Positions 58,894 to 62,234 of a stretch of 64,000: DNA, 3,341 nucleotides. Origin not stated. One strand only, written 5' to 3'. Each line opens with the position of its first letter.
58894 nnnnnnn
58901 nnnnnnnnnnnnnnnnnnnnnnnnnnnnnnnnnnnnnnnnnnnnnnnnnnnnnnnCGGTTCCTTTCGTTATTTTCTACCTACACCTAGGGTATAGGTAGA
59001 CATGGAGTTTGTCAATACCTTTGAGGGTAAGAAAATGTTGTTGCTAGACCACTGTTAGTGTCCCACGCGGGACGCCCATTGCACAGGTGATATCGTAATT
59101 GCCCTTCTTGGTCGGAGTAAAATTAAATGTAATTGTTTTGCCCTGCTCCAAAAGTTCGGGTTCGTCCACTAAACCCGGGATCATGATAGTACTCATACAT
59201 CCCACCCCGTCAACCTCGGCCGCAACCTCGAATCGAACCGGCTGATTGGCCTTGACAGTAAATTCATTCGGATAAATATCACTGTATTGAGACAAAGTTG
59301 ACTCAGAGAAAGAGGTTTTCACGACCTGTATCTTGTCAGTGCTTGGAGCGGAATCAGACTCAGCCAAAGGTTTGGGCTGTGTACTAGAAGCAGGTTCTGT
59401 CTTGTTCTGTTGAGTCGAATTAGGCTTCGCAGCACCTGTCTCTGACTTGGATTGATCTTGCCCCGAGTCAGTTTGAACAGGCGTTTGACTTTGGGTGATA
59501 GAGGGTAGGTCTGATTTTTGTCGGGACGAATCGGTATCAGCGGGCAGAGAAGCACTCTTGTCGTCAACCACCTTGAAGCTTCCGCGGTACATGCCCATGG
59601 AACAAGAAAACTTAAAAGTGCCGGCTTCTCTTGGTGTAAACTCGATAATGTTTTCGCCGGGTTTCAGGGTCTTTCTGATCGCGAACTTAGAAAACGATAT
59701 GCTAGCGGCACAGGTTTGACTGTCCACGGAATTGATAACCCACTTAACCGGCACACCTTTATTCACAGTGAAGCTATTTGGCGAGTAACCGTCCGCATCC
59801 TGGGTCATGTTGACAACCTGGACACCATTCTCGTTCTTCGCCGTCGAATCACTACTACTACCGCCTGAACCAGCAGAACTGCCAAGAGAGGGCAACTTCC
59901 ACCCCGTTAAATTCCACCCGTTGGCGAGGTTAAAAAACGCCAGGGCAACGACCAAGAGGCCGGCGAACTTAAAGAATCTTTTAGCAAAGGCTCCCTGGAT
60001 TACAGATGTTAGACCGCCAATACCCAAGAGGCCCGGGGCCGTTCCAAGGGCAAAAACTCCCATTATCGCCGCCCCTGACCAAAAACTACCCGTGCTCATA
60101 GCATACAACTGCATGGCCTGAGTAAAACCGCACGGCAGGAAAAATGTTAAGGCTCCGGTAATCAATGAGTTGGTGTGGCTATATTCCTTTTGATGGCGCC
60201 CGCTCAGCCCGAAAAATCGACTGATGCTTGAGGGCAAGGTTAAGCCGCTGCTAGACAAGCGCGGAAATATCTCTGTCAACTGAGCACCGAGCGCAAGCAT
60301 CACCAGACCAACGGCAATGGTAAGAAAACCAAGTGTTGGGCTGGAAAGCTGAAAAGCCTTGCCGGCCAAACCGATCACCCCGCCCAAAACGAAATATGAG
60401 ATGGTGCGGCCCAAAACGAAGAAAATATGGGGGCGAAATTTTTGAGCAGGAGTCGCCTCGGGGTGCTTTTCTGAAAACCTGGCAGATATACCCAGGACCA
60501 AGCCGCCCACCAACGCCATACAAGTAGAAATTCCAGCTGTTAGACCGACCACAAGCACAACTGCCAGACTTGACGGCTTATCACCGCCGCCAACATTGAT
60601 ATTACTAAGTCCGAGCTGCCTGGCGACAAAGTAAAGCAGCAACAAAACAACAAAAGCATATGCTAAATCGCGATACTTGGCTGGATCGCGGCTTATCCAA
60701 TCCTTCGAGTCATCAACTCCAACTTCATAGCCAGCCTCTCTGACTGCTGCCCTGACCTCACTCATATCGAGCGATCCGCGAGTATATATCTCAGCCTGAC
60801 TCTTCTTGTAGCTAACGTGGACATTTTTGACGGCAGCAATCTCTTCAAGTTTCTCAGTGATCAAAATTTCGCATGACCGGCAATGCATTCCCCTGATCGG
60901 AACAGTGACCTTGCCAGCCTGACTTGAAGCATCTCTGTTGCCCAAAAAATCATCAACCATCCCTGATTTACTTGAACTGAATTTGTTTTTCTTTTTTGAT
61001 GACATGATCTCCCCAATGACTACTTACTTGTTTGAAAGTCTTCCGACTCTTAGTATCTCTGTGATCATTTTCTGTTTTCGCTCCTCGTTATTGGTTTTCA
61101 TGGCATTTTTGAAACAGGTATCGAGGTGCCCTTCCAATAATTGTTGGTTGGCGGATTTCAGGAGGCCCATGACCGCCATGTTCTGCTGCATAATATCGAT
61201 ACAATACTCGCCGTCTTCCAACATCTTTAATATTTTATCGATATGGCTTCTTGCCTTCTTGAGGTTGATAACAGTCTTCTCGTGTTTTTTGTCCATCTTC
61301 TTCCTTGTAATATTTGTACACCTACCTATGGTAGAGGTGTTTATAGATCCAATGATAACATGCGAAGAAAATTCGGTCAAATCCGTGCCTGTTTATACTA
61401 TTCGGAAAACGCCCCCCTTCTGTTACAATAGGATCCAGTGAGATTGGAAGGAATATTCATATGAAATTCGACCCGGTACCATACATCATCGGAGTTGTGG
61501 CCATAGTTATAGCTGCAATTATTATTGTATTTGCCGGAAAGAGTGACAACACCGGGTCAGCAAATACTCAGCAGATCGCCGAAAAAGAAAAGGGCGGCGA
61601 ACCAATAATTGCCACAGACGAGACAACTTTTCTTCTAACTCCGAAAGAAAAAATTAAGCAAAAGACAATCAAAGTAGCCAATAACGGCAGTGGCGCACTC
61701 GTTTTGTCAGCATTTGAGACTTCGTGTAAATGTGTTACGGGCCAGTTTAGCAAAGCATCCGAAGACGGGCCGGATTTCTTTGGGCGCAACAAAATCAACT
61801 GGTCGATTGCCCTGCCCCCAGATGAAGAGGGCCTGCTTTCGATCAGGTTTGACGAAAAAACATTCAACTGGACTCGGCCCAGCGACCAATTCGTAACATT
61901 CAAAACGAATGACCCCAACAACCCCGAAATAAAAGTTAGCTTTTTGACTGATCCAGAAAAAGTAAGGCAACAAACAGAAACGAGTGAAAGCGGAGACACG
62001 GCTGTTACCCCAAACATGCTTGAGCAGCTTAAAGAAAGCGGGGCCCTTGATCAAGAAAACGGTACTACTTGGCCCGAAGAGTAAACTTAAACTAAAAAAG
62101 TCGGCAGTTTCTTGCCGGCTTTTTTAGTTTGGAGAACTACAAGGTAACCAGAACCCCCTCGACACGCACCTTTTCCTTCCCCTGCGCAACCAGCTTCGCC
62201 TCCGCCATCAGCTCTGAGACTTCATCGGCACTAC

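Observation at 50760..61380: Copper-homeostasis island with several non-canonical components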

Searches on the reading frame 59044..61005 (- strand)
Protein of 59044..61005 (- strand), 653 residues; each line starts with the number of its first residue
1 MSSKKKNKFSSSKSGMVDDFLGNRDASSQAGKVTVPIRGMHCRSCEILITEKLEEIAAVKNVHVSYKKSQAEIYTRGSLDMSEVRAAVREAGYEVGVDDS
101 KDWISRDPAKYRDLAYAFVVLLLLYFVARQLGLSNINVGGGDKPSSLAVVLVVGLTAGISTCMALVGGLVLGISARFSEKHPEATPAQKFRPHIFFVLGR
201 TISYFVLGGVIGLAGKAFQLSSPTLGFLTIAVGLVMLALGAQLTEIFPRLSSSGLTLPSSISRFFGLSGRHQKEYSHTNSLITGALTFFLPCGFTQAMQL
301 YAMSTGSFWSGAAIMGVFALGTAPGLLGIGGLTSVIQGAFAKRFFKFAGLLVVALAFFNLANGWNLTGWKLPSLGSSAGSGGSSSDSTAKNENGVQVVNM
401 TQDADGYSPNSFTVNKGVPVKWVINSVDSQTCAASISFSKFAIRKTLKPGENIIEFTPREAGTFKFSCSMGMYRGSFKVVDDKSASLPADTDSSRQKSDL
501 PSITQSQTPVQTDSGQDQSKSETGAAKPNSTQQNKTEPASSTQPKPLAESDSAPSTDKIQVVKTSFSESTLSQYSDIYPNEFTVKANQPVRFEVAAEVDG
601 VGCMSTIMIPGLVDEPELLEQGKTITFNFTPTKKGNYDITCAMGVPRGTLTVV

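Call 3: search_protein_families(library=pfam, proteins=[window:59044-61005:-], max_evalue=0.01)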
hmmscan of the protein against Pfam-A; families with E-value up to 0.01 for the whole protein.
window:59044-61005:- (653 aa): 4 families
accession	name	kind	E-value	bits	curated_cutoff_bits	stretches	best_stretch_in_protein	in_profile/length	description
PF13386.12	DsbD_2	-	8.3e-32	111.1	24.9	1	150-356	2-197/199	Cytochrome C biogenesis protein transmembrane region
PF13473.12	Cupredoxin_1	-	4.3e-23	81.8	27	2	389-476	14-101/104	Cupredoxin-like domain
PF00403.32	HMA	-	2.2e-11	44.4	24.8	1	34-94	1-62/62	Heavy-metal-associated domain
PF02683.22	DsbD_TM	-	7.8e-05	22.5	27.1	1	147-357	5-212/219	Cytochrome C biogenesis protein transmembrane domain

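Call 8: search_protein_families(library=ncbifam, proteins=[window:59044-61005:-], max_evalue=0.001)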
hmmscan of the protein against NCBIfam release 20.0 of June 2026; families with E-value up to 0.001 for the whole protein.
window:59044-61005:- (653 aa): 11 families
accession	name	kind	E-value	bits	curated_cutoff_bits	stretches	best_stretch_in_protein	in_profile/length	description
NF047957.1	CopZ_AFE_1862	equivalog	1.8e-10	41.1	85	1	35-95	3-61/62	CopZ family metallochaperone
NF010311.1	PRK13748.1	subfamily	8.1e-10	38.1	600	1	35-102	3-70/560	mercury(II) reductase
NF033556.1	MerTP_fusion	equivalog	1.8e-09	37.5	180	1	28-95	117-185/186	mercuric transport protein MerTP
NF041115.1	UxxU_metal_bind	equivalog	1.4e-08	34.7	95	1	29-74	2-47/74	metal-binding (seleno)protein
NF033795.1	chaper_CopZ_Bs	exception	1.3e-07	31.6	91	1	33-95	2-65/66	copper chaperone CopZ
NF033794.2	chaper_CopZ_Eh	exception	5.8e-07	29.5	95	1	32-95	1-65/68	copper chaperone CopZ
NF008262.1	PRK11033.1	equivalog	6e-07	28.3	1005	1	7-155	17-159/731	zinc/cadmium/mercury/lead-transporting ATPase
TIGR00003.1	TIGR00003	subfamily_domain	5.3e-06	26.6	62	1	32-95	1-65/66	copper ion binding protein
NF041074.2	quin_ox_SoxA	equivalog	1.8e-05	24.6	110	1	384-430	50-97/154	proton pump complex quinol oxidase subunit SoxA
TIGR03096.1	nitroso_cyanin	equivalog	0.00023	20.9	142.85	0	392-470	43-120/135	nitrosocyanin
TIGR04246.1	nitrous_NosZ_Gp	equivalog_domain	0.00033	19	625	0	387-469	477-560/578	Sec-dependent nitrous-oxide reductase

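Call 42: find_homologous_proteins(query=window:59044-61005:-, max_evalue=1e-10)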
Query window:59044-61005:- (653 aa): 4700 proteins with E <= 1e-10 among 8000 candidates; the best 120 are listed.
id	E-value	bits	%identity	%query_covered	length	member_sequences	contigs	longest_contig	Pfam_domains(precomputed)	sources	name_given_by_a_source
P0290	0.0e+0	1446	100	100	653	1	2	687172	PF00403.33,PF13473.13,PF13386.13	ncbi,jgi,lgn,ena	ncbi:MAG: sulfite exporter TauE/SafE family protein [Patescibacteria group bacterium]|jgi:sulfite ex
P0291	2.4e-283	959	68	97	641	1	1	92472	PF00403.33,PF13473.13,PF13386.13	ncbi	-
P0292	1.4e-266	904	68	95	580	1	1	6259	PF00403.33,PF13473.13,PF13386.13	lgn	-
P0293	2.5e-249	847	63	95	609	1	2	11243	PF00403.33,PF13473.13,PF13386.13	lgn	-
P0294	5.1e-248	843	61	100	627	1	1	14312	PF00403.33,PF13473.13,PF13386.13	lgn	-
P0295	2.1e-244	831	61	95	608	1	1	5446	PF00403.33,PF13473.13,PF13386.13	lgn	-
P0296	4.5e-242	823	62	95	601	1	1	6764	PF00403.33,PF13473.13,PF13386.13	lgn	-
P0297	6.7e-242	822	61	95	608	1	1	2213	PF00403.33,PF13473.13,PF13386.13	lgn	-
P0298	5.3e-240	816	60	95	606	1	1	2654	PF00403.33,PF13473.13,PF13386.13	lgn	-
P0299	6.3e-237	806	59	95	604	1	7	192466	PF00403.33,PF13473.13,PF13386.13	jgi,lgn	-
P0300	1.5e-235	802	63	95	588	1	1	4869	PF00403.33,PF13473.13,PF13386.13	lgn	-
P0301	1.2e-234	799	60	95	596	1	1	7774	PF00403.33,PF13473.13,PF13386.13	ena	-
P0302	3.7e-234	797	75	71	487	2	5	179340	PF00403.33,PF13473.13,PF13386.13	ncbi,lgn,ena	ncbi:MAG: sulfite exporter TauE/SafE family protein [Patescibacteria group bacterium]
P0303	4.6e-233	793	60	96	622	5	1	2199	PF00403.33,PF13473.13,PF13386.13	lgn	-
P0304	5.2e-233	793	60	95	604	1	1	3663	PF00403.33,PF13473.13,PF13386.13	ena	-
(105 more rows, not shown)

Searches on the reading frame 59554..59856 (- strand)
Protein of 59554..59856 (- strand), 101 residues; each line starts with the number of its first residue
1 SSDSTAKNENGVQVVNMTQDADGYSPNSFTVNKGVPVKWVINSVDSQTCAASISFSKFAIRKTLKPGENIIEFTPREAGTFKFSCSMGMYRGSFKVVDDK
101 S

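Call 66: search_solved_structures(query=window:59554-59856:-, max_evalue=1, show_alignments=2)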
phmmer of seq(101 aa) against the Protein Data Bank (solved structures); distinct sequences matched with E-value up to 1: 10.
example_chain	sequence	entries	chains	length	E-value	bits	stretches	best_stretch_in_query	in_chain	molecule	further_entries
2mry_A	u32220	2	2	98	8.2e-13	51.5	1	6-94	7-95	Uncharacterized protein | CupA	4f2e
4f2f_A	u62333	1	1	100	3.6e-12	49.4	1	6-98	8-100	Cation-transporting ATPase, E1-E2 family protein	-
1iby_A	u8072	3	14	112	0.0015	21.9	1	8-87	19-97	NITROSOCYANIN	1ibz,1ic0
1pla_A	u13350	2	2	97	0.31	14.4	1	24-87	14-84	PLASTOCYANIN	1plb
9wx3_D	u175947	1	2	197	0.38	14.1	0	56-91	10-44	Flagellar hook protein FlgE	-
1oow_A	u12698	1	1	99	0.47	13.9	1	29-89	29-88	Plastocyanin, chloroplast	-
1ylb_B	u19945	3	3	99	0.57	13.6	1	30-89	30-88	Plastocyanin, chloroplast | PLASTOCYANIN | Plastocyanin, chloroplastic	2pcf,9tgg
1ag6_A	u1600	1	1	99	0.58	13.6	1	29-89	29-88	PLASTOCYANIN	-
1j5c_A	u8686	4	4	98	0.68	13.3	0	21-86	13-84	PLASTOCYANIN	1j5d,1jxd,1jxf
1m9w_A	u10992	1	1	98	0.75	13.2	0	21-86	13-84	plastocyanin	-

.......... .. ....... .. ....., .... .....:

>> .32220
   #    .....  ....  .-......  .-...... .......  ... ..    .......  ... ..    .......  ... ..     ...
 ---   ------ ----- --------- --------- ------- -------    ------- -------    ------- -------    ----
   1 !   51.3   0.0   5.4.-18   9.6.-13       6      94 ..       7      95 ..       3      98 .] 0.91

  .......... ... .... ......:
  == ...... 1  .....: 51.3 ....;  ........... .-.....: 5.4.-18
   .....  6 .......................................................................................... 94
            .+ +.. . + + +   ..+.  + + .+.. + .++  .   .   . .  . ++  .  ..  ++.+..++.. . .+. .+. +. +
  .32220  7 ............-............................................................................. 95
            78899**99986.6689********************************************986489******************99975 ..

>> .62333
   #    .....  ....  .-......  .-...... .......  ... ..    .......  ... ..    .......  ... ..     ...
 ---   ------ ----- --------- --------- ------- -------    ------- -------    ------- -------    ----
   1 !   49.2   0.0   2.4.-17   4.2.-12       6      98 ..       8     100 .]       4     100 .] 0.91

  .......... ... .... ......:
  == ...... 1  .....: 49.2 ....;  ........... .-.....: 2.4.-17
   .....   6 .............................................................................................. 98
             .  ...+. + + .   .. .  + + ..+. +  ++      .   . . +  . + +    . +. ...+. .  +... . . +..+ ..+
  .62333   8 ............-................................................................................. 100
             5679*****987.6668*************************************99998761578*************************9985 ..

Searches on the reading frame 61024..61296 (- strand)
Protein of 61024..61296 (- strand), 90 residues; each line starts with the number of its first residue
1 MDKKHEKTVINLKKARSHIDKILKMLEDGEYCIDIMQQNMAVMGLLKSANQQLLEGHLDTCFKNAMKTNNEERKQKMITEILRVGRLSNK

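Call 72: search_solved_structures(query=window:61024-61296:-, max_evalue=0.001, show_alignments=2)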
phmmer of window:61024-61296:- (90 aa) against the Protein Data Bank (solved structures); distinct sequences matched with E-value up to 0.001: 7.
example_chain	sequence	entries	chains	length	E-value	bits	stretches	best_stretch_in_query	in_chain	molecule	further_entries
2hh7_A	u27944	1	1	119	2.2e-13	53.4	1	8-70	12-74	Hypothetical protein CsoR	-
4m1p_A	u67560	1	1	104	1.2e-09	41.5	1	6-82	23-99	Copper-sensitive operon repressor (CsoR)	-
3aai_A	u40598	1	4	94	2.3e-07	34.3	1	6-73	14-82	Copper homeostasis operon regulatory protein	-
6ahx_A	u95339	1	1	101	7.3e-06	29.5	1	3-73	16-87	Putative cytosolic protein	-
4adz_A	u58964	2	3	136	2.1e-05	28.1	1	9-87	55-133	CSOR | COPPER SENSITIVE OPERON REPRESSOR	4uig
5lcy_A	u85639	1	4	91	0.00021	24.9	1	7-76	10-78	Frmr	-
5fmn_A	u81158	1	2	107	0.00024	24.7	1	6-80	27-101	INRS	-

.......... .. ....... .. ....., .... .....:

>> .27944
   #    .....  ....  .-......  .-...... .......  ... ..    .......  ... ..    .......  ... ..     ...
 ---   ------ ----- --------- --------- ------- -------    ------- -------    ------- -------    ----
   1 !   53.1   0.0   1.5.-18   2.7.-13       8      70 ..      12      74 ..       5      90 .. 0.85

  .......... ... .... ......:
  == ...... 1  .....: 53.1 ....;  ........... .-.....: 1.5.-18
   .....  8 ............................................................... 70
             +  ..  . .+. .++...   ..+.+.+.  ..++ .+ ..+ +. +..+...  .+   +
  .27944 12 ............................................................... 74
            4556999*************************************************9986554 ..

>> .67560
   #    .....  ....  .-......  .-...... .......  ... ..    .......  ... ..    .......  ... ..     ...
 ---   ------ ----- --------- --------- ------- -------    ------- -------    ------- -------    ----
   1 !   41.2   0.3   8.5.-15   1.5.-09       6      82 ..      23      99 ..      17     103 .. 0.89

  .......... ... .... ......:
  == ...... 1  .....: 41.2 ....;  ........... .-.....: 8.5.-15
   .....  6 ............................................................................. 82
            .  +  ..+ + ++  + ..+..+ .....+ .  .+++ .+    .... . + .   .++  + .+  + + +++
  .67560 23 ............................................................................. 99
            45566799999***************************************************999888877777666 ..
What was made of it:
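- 61024..61296 (-): csoR: a Cu(I)-sensing repressor of 90 aa counted from ATG 61296. It aligns to M. tuberculosis CsoR (2HH7, E 2e-13) with the Cys-His-Cys ligands conserved (call 72).
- On CsoR/RcnR family, Cu(I)-sensing CsoR: YCIDIM...GHLDTC aligns with YCVDVM...NHLETC of 2HH7 (call 72).
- CsoR ligand triad aligned to 2HH7 (call 72).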

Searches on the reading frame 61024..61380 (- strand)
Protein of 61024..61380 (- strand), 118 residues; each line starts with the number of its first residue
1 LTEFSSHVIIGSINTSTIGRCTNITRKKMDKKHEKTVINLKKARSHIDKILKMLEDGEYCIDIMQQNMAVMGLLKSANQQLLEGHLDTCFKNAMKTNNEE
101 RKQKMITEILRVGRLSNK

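Call 3: search_protein_families(library=pfam, proteins=[window:61024-61380:-], max_evalue=0.01)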
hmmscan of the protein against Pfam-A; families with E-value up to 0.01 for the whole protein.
window:61024-61380:- (118 aa): 2 families
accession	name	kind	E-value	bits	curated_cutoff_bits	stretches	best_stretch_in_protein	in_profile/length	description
PF02583.22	Trns_repr_metal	-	9.3e-18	64.8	22.8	1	33-109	2-72/78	Metal-sensitive transcriptional repressor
PF09440.15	eIF3_N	-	0.0076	17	26.8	1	25-91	63-128/133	eIF3 subunit 6 N terminal domain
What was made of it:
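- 61024..61296 (-): PF02583, E 9e-18 (call 3).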

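Call 8: search_protein_families(library=ncbifam, proteins=[window:61024-61380:-], max_evalue=0.001)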
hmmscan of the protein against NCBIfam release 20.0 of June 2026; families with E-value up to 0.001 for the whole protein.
window:61024-61380:- (118 aa): 3 families
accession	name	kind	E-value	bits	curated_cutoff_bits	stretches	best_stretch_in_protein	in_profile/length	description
NF052430.1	repress_RicR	exception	1.5e-11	44.8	175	1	33-108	8-83/93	copper-sensing transcriptional repressor RicR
NF008464.0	PRK11352.1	equivalog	2.7e-06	27.7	133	1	32-102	7-77/91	formaldehyde-responsive transcriptional repressor FrmR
NF011613.0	PRK15039.1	equivalog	0.00099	19.7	138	0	35-110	10-82/90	Ni(II)/Co(II)-binding transcriptional repressor RcnR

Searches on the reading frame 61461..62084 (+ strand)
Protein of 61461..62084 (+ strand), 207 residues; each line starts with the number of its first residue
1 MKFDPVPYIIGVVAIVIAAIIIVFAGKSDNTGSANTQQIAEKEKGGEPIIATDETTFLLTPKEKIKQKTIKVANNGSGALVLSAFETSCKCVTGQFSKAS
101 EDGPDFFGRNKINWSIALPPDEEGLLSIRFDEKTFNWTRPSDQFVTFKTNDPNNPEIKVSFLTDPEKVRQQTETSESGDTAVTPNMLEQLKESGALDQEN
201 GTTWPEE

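Call 3: search_protein_families(library=pfam, proteins=[window:61461-62084:+], max_evalue=0.01)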
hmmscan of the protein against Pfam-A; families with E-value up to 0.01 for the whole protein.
window:61461-62084:+ (207 aa): 1 family
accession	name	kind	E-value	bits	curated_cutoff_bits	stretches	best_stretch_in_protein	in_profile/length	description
PF07610.17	DUF1573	-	2e-05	24.9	26.1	1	55-99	8-52/98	Protein of unknown function (DUF1573)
